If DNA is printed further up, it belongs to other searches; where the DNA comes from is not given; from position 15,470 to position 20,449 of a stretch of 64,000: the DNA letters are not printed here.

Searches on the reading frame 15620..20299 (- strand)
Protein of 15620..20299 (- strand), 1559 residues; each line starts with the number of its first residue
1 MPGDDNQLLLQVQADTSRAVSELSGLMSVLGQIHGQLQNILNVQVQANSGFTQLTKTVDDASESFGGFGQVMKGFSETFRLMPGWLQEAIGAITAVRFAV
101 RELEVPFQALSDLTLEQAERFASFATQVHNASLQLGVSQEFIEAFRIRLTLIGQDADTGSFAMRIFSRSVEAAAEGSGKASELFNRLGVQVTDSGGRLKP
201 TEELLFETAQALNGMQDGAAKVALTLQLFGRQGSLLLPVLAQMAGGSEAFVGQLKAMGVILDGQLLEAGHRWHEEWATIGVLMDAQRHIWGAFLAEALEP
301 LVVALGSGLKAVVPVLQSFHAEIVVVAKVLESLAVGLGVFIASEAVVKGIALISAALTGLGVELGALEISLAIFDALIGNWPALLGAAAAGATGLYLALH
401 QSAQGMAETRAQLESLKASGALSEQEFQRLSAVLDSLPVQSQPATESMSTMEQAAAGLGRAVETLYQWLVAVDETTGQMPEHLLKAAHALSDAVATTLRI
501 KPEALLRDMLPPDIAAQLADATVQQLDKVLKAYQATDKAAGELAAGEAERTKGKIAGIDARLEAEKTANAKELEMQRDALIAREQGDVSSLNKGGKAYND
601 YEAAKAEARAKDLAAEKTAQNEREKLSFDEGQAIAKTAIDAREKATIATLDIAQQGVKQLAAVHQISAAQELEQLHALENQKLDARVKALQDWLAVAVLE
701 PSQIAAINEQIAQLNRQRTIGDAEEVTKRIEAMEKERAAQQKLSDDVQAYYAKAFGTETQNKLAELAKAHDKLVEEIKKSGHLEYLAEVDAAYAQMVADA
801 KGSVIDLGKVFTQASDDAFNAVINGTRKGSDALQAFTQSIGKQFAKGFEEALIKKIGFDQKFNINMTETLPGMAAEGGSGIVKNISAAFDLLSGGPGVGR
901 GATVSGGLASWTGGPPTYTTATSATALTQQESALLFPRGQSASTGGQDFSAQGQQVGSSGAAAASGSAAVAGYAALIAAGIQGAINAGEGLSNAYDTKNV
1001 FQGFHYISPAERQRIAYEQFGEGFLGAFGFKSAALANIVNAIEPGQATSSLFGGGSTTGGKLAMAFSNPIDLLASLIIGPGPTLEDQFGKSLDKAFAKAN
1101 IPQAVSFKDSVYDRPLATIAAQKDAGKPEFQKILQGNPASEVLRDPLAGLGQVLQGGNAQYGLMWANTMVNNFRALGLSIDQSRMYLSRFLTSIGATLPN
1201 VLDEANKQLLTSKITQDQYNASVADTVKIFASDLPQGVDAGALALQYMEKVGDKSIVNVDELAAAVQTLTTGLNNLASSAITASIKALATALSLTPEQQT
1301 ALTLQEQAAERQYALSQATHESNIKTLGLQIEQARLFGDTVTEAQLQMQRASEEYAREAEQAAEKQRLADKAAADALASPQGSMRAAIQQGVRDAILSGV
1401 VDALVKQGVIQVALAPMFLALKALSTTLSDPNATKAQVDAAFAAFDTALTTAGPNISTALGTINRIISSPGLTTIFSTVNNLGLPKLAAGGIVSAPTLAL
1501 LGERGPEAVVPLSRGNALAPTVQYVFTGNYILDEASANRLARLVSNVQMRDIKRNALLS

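Call 11: search_protein_families(library=pfam, proteins=[window:15620-20299:-], max_evalue=0.01)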
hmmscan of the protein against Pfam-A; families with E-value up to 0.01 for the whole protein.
window:15620-20299:- (1559 aa): 1 family
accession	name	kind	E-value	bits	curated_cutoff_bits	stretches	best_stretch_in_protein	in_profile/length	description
PF09851.14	SHOCT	-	0.0029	17.8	27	0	411-429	4-22/28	Short C-terminal domain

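Call 13: search_protein_families(library=phrogs, proteins=[window:15620-20299:-], max_evalue=0.01)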
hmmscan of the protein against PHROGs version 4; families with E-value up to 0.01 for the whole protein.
window:15620-20299:- (1559 aa): 6 families
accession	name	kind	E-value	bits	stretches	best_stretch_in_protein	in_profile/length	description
phrog_8462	-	tail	4e-12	46.7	1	44-379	15-319/672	tail length tape measure protein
phrog_12506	-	tail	1e-08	36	1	122-220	58-156/218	tail length tape measure protein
phrog_2276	-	tail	4.7e-08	33.2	1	119-250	98-228/673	tail length tape measure protein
phrog_13338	-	unknown function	1.2e-06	28.1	1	126-845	65-684/903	-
phrog_33680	-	unknown function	8.8e-06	25.1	1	143-262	338-457/726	-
phrog_33360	-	tail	0.0014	17.6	1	168-245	449-523/1239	tail length tape measure protein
